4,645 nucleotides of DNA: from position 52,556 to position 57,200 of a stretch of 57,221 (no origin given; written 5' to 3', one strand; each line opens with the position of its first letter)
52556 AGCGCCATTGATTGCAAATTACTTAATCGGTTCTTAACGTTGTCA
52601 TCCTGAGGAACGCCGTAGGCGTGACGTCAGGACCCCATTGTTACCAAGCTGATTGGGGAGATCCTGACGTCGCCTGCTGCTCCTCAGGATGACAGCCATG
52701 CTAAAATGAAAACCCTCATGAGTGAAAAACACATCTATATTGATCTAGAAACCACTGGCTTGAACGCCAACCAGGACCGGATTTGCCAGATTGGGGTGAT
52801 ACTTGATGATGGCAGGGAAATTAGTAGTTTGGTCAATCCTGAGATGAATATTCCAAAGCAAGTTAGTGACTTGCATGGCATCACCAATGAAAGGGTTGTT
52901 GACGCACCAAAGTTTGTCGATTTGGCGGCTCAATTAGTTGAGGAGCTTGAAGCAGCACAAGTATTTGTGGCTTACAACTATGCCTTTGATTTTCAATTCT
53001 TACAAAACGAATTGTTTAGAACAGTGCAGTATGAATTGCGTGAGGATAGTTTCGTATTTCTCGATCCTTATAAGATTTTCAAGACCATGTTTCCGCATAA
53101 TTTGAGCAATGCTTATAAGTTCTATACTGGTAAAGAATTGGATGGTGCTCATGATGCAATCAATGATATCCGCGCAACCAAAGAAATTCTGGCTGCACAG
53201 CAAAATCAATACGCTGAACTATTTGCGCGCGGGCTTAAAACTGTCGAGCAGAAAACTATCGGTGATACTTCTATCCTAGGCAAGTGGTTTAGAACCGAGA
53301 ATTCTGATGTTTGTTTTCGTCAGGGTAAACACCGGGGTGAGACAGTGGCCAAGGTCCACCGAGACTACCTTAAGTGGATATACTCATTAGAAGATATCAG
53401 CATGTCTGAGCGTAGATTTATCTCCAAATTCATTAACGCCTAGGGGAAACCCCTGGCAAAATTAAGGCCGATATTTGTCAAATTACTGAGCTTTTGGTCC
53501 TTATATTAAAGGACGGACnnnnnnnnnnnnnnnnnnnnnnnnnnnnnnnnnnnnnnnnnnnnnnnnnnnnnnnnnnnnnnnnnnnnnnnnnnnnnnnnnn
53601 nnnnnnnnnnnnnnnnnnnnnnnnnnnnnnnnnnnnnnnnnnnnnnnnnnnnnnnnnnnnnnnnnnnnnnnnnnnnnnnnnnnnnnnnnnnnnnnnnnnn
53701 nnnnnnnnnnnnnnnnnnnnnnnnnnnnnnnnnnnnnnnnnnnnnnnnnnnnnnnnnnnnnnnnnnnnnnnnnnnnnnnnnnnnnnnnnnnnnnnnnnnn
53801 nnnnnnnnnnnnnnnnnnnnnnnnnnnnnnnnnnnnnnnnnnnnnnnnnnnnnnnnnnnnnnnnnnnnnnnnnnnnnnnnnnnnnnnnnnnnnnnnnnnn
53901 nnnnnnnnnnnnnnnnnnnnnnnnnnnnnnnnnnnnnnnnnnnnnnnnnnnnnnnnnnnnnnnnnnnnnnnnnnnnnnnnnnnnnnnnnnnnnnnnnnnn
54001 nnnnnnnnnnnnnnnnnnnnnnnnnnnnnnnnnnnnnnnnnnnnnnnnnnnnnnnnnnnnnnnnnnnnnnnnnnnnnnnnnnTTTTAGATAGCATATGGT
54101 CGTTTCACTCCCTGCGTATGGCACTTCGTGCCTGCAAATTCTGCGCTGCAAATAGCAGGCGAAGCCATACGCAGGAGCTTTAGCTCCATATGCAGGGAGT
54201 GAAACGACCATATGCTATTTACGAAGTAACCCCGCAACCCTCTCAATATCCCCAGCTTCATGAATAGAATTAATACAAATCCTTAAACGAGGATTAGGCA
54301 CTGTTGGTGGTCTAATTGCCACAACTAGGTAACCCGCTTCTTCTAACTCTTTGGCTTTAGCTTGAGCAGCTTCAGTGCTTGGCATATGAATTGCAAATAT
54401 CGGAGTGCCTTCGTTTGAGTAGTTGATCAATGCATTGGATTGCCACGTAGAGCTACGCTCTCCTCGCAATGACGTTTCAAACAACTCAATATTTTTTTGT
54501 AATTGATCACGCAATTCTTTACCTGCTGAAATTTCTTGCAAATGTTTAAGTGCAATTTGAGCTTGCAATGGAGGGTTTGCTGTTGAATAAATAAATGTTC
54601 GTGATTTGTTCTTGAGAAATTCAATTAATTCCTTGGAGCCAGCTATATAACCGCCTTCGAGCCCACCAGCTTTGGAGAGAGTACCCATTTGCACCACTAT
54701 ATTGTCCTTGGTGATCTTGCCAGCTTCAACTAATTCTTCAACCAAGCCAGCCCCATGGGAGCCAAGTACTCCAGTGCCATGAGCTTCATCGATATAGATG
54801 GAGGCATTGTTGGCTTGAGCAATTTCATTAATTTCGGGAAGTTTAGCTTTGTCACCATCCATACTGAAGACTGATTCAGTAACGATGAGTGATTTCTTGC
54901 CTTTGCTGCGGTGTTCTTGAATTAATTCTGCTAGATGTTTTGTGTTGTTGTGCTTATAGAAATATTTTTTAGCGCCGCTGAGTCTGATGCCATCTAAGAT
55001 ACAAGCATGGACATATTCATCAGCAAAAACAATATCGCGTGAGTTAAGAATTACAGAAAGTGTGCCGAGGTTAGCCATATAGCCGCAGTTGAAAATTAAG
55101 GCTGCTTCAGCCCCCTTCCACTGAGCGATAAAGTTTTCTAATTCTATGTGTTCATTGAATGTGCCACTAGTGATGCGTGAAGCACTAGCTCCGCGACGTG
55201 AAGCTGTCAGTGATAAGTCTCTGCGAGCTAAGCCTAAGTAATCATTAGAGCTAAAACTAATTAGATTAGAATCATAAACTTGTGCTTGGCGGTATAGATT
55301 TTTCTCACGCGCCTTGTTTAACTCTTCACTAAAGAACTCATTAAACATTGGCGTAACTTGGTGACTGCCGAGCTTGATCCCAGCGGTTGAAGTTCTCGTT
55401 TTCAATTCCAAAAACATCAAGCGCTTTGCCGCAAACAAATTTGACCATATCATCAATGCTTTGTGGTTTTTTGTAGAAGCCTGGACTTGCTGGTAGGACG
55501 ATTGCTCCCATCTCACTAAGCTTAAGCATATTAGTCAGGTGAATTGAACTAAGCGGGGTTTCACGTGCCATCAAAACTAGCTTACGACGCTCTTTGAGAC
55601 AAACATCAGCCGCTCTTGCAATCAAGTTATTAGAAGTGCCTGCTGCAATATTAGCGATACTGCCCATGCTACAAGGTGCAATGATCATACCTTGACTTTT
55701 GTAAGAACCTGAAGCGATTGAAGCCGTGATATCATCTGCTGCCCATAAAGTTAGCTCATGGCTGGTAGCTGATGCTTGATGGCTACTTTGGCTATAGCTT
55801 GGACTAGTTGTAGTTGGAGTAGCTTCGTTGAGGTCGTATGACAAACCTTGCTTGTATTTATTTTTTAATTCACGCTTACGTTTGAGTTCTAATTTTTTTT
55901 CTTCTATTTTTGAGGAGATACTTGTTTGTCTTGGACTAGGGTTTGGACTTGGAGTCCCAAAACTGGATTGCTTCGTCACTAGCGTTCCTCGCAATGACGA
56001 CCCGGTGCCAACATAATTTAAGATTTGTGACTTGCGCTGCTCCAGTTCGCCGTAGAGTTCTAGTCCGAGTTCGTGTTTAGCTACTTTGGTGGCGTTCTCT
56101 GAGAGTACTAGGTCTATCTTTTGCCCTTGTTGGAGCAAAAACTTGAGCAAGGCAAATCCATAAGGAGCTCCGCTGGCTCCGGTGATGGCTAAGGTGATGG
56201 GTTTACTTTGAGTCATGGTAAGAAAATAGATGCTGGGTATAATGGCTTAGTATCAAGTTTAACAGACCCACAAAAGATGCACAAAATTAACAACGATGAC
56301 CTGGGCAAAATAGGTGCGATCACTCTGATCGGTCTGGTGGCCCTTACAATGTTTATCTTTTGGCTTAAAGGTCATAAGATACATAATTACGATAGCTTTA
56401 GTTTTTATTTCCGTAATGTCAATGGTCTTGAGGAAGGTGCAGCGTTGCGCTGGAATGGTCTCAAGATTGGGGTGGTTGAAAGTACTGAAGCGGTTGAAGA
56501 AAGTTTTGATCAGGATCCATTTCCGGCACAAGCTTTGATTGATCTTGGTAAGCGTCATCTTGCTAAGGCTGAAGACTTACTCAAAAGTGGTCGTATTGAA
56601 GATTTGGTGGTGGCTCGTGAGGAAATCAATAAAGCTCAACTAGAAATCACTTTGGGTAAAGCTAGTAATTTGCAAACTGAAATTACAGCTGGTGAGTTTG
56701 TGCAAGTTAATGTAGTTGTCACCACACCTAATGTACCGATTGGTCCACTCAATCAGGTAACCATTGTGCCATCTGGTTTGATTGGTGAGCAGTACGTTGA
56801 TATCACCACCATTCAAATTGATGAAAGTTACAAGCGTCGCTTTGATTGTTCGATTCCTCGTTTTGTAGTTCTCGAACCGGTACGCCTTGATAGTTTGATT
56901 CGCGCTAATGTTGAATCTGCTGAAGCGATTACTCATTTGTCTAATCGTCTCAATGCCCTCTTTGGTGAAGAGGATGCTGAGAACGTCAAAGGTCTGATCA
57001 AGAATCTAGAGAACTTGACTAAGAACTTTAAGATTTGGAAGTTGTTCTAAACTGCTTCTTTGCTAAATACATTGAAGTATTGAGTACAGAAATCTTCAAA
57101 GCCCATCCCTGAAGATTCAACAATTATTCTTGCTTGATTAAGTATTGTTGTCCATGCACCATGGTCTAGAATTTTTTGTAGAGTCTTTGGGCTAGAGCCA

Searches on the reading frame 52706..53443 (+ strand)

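Call 14: search_protein_families(library=pfam, proteins=[window:52706-53443:+], max_evalue=0.01)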
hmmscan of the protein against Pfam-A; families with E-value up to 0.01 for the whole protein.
window:52706-53443:+ (245 aa): 2 families
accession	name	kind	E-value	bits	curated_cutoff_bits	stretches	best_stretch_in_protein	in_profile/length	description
PF00929.31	RNase_T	-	8e-25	88.7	24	1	11-162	2-164/164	Exonuclease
PF13482.12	RNase_H_2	-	1.2e-08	35.5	22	1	10-127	1-98/165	RNase_H superfamily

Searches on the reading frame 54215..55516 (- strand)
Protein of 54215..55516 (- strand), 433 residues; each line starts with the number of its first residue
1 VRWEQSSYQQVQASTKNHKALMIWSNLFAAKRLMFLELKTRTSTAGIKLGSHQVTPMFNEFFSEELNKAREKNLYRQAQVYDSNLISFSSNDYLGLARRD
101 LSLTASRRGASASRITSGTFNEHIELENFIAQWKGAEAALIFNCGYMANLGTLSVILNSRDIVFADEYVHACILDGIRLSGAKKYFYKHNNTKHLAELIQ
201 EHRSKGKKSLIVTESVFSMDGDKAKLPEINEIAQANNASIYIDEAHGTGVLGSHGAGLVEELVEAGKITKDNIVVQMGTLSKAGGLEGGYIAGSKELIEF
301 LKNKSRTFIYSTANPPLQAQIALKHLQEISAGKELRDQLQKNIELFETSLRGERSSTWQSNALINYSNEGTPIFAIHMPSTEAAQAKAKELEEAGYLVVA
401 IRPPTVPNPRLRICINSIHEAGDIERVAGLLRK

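Call 14: search_protein_families(library=pfam, proteins=[window:54215-55516:-], max_evalue=0.01)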
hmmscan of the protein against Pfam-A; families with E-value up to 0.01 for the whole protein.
window:54215-55516:- (433 aa): 2 families
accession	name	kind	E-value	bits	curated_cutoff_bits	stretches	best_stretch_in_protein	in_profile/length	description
PF00155.27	Aminotran_1_2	-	5.6e-52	177.6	19.7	1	84-428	2-358/361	Aminotransferase class I and II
PF01053.26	Cys_Met_Meta_PP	-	0.00024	20.2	27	1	124-251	55-181/381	Cys/Met metabolism PLP-dependent enzyme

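Call 55: search_solved_structures(query=window:54215-55516:-, show_alignments=1)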
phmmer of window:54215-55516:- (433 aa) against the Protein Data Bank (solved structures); distinct sequences matched with E-value up to 0.001: 54.
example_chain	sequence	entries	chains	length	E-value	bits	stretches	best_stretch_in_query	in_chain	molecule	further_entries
8s1y_A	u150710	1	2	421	1.6e-58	201.6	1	72-414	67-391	8-amino-7-oxononanoate synthase/2-amino-3-ketobutyrate coenzyme A ligase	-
7poa_A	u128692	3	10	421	3.9e-58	200.2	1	73-414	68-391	8-amino-7-oxononanoate synthase/2-amino-3-ketobutyrate coenzyme A ligase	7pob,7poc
5jay_A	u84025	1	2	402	1.1e-49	172.4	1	84-429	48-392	8-amino-7-oxononanoate synthase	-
6onn_A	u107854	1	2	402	3.6e-49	170.7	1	81-431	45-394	8-amino-7-oxononanoate synthase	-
5vnx_A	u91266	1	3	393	5.4e-48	166.9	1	82-429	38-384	8-amino-7-oxononanoate synthase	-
1fc4_A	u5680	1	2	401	7.9e-47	163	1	82-425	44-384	2-AMINO-3-KETOBUTYRATE CONENZYME A LIGASE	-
3tqx_A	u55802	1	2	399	5.1e-46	160.4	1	78-426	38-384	2-amino-3-ketobutyrate coenzyme A ligase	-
3a2b_A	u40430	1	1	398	7.1e-46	159.9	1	82-410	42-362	Serine palmitoyltransferase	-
8guh_A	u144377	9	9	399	7.2e-46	159.9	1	82-410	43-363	Serine palmitoyltransferase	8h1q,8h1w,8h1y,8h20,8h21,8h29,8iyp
1bs0_A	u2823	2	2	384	5.6e-45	156.9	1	82-431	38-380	PROTEIN (8-AMINO-7-OXONANOATE SYNTHASE) | 8-amino-7-oxononanoate synthase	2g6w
8dle_A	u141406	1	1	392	6.1e-45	156.8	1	82-431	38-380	8-amino-7-oxononanoate synthase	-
1dj9_A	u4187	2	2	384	3.1e-44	154.5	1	82-431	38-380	8-AMINO-7-OXONONANOATE SYNTHASE | 8-AMINO-7-OXONANOATE SYNTHASE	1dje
7k0i_B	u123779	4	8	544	2e-43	151.8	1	85-420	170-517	Serine palmitoyltransferase 2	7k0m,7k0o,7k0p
6m4n_B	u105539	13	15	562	2.2e-43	151.7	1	85-420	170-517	Serine palmitoyltransferase 2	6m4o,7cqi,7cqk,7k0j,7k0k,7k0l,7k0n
7x98_A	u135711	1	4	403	2.3e-43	151.6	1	87-428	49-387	5-aminolevulinate synthase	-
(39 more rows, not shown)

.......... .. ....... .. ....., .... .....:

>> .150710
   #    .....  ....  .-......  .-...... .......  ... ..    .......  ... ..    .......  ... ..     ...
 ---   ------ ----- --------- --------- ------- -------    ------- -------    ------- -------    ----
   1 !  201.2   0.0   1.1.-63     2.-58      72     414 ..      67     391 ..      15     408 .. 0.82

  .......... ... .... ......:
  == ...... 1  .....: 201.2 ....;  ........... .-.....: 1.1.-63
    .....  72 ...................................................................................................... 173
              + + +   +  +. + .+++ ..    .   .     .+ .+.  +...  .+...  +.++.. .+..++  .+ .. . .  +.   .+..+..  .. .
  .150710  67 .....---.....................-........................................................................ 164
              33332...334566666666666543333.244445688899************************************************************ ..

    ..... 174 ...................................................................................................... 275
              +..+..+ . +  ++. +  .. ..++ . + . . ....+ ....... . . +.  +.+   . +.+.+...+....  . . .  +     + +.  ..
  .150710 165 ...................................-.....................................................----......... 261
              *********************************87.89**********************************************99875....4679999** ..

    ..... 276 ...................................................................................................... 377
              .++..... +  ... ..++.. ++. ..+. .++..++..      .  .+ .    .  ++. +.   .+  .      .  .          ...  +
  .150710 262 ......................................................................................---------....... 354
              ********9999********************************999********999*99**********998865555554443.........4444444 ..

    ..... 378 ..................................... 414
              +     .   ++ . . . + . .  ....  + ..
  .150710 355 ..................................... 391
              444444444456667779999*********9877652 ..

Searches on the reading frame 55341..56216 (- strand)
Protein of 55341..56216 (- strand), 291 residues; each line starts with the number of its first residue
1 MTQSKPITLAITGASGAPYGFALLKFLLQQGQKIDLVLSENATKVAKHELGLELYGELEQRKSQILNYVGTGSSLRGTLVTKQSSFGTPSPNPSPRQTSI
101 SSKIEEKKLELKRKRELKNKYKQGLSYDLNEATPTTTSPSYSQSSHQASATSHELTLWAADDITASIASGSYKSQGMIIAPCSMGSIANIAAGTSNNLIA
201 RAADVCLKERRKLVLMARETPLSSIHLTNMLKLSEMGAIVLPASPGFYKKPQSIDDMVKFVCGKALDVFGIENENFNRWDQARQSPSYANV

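Call 14: search_protein_families(library=pfam, proteins=[window:55341-56216:-], max_evalue=0.01)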
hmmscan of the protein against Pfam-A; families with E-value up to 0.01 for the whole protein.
window:55341-56216:- (291 aa): 1 family
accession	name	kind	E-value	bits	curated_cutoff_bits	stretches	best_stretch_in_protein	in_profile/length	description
PF02441.25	Flavoprotein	-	4.1e-45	153.7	22.7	1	6-268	2-161/162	Flavoprotein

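Call 53: search_solved_structures(query=window:55341-56216:-, show_alignments=1)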
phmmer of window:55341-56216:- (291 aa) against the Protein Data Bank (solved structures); distinct sequences matched with E-value up to 0.001: 15.
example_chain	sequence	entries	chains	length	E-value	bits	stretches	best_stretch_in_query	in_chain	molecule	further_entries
3zqu_A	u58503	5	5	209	8.9e-47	163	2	147-281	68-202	PROBABLE AROMATIC ACID DECARBOXYLASE | UbiX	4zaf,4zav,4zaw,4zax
6qlh_A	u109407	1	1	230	1.3e-46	162.5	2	147-281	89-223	Flavin prenyltransferase UbiX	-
4zag_A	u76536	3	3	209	1.7e-46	162.2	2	147-281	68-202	Probable aromatic acid decarboxylase | UbiX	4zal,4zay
4zan_A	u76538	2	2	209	3.2e-46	161.2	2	147-281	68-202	UbiX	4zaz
6qlk_A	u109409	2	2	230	1.2e-45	159.3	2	147-281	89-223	Flavin prenyltransferase UbiX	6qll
6qli_A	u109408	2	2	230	2.3e-45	158.4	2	147-281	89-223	Flavin prenyltransferase UbiX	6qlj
6qlv_A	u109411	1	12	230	3.7e-45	157.8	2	148-278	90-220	Flavin prenyltransferase UbiX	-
6m8v_A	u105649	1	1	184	2e-44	155.4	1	158-280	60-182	Flavin prenyltransferase UbiX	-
2ejb_A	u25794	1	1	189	3.4e-42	148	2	159-279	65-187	Probable aromatic acid decarboxylase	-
4rhe_A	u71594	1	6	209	1.7e-41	145.7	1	147-280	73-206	3-octaprenyl-4-hydroxybenzoate carboxy-lyase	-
4rhf_A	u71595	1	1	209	3.4e-41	144.7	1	144-280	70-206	3-octaprenyl-4-hydroxybenzoate carboxy-lyase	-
1sbz_A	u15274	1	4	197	2e-39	139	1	162-288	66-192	Probable aromatic acid decarboxylase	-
6qlg_C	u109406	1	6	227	2.3e-37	132.2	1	160-280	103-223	Flavin prenyltransferase PAD1, mitochondrial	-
7km2_L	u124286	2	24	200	3.7e-34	121.7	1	154-283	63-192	Flavin prenyltransferase UbiX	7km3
6m8t_A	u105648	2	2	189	4.6e-33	118.1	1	158-279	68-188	Flavin prenyltransferase UbiX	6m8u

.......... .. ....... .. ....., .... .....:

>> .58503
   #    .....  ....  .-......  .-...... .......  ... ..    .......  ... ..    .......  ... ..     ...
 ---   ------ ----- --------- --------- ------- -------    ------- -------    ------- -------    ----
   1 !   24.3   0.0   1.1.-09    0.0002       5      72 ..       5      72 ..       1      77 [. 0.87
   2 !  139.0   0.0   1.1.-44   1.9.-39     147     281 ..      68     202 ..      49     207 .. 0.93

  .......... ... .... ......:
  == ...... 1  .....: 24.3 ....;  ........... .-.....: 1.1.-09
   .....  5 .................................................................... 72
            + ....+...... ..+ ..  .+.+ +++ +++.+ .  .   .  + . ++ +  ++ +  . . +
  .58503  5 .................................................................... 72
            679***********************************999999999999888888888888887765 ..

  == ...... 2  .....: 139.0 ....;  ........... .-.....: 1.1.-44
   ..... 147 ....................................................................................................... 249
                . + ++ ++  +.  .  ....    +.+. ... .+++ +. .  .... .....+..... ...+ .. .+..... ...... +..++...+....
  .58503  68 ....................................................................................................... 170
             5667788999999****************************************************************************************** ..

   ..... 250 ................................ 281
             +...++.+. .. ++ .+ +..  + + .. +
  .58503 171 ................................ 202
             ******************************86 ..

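Call 98: list_cluster_members(proteins=[window:55341-56216:-, window:54215-55516:-, window:29722-31074:+, window:52706-53443:+, window:51974-52531:-, window:49982-50656:+, window:3498-4409:-, window:1266-2771:-, window:6847-8169:-, window:21861-22778:+])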
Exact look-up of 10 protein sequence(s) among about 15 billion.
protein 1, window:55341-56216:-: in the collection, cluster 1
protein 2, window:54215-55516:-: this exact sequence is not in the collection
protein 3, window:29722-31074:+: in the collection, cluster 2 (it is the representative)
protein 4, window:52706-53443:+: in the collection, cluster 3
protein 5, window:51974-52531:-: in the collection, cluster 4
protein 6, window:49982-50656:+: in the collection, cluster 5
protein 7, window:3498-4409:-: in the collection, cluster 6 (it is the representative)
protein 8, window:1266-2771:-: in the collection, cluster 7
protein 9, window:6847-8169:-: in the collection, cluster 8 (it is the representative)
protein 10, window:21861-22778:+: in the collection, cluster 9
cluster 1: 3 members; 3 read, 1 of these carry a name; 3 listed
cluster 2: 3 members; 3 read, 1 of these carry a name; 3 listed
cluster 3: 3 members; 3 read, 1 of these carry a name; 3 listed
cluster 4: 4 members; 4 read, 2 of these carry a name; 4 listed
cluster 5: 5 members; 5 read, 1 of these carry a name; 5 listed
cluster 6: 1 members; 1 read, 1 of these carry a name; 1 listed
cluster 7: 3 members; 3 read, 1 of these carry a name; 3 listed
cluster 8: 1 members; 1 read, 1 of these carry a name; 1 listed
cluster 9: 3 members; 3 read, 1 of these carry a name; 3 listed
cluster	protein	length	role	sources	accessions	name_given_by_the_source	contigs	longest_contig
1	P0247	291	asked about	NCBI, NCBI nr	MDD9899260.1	MAG: UbiX family flavin prenyltransferase [Candidatus Melainabacteria bacterium] | UbiX family flavin prenyltransferase [Candidatus Melainabacteria bacterium]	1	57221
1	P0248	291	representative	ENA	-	-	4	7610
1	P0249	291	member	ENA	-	-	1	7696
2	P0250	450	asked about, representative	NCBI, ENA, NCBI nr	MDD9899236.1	MAG: 23S rRNA (uracil(1939)-C(5))-methyltransferase RlmD [Candidatus Melainabacteria ... | 23S rRNA (uracil(1939)-C(5))-methyltransferase RlmD [Candidatus Melainabacteria bacterium]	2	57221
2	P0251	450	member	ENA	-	-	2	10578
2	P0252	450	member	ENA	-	-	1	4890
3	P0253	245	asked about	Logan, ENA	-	-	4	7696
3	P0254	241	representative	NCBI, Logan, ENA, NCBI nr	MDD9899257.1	MAG: 3'-5' exonuclease [Candidatus Melainabacteria bacterium] | 3'-5' exonuclease [Candidatus Melainabacteria bacterium]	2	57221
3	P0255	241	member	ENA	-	-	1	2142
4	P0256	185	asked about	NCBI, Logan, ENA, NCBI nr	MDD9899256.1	MAG: hypothetical protein OXU45_09700 [Candidatus Melainabacteria bacterium] | hypothetical protein [Candidatus Melainabacteria bacterium]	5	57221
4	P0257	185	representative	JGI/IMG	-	hypothetical protein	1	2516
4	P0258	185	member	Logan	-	-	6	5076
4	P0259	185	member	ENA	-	-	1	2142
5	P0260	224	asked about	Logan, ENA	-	-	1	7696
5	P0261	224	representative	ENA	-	-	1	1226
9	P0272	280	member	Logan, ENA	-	-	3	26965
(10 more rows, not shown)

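Call 99: find_encoding_contigs(protein=P0257, flank=2500, max_places=4)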
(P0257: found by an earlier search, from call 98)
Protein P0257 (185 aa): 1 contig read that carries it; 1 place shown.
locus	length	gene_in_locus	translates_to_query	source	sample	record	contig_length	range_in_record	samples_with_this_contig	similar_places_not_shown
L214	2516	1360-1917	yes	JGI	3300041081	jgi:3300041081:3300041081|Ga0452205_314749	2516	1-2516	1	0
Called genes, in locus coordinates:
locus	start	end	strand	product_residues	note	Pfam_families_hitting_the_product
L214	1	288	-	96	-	?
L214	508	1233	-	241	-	PF00929:RNase_T, PF13482:RNase_H_2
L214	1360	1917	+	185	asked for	-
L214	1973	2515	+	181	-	?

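Call 100: find_encoding_contigs(protein=P0258, flank=2500, max_places=6)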
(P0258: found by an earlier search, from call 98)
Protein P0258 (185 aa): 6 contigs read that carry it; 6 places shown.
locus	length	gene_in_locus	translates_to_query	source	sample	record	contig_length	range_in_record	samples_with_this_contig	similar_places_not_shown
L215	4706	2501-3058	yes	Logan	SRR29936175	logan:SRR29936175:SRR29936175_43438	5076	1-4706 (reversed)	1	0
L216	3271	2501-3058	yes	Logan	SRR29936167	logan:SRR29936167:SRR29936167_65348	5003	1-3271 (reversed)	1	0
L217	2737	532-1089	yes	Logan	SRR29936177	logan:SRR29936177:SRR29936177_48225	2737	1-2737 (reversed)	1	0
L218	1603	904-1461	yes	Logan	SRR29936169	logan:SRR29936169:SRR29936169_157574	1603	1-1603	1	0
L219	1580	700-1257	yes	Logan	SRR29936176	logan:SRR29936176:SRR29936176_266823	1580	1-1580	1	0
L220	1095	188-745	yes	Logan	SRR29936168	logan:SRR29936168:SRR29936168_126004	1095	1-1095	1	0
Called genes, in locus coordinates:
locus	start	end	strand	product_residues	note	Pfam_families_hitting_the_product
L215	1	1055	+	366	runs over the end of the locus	PF00155:Aminotran_1_2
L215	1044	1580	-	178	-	-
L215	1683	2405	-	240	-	PF00929:RNase_T, PF13482:RNase_H_2 (weak)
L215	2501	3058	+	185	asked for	-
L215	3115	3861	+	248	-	-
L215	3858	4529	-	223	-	PF01029:NusB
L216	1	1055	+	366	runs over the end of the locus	PF00155:Aminotran_1_2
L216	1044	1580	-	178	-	-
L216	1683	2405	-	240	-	PF00929:RNase_T, PF13482:RNase_H_2 (weak)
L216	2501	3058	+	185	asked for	-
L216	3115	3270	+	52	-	?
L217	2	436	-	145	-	?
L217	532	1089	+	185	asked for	-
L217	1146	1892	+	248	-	-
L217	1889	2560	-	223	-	PF01029:NusB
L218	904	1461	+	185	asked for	-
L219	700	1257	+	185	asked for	-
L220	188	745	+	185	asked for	-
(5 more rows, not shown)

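Call 106: find_encoding_contigs(protein=P0272, flank=10000, max_places=3)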
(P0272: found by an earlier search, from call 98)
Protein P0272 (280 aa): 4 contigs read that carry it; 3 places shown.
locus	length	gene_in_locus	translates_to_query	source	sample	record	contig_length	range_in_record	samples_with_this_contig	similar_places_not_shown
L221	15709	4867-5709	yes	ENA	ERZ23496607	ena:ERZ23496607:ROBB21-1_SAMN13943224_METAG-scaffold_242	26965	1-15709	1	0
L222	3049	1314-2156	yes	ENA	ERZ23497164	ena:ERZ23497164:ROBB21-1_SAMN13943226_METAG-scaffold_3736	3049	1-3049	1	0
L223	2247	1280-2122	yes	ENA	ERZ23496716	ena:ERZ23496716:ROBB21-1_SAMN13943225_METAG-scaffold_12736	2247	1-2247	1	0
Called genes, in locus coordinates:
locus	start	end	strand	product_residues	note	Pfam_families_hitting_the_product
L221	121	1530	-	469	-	PF06762:LMF1, PF25179:LMF1_C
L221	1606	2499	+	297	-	PF04055:Radical_SAM, PF16199:Radical_SAM_C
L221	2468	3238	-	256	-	-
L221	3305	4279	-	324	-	PF02445:NadA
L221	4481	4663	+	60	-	PF01783:Ribosomal_L32p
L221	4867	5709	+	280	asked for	PF00528:BPD_transp_1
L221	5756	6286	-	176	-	-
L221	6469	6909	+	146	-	PF07681:DoxX (weak)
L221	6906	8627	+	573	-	PF00496:SBP_bac_5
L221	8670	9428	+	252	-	-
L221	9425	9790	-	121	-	PF00825:Ribonuclease_P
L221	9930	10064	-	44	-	PF00468:Ribosomal_L34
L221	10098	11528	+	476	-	PF02386:TrkH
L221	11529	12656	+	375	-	PF13472:Lipase_GDSL_2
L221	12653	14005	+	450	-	PF05958:tRNA_U5-meth_tr, PF05175:MTS, PF08242:Methyltransf_12 (weak), PF13649:Methyltransf_25, PF13847:Methyltransf_31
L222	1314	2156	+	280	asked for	PF00528:BPD_transp_1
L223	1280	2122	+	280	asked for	PF00528:BPD_transp_1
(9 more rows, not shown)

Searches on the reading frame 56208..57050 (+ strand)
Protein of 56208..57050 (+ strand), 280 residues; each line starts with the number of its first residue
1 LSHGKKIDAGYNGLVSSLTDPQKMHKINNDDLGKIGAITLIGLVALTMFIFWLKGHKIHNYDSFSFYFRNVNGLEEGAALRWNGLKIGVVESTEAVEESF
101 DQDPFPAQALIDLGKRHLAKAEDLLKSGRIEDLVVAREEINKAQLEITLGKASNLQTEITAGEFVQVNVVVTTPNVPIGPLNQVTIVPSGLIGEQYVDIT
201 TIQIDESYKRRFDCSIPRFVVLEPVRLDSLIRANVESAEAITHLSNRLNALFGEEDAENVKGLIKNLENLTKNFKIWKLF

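Call 74: search_protein_families(library=pfam, proteins=[window:56208-57050:+], max_evalue=0.001)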
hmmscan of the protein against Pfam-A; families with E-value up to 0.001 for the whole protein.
window:56208-57050:+ (280 aa): 1 family
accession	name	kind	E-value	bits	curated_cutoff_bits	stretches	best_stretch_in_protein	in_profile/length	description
PF02470.25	MlaD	-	8.2e-09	36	25.1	1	63-200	4-79/81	MlaD protein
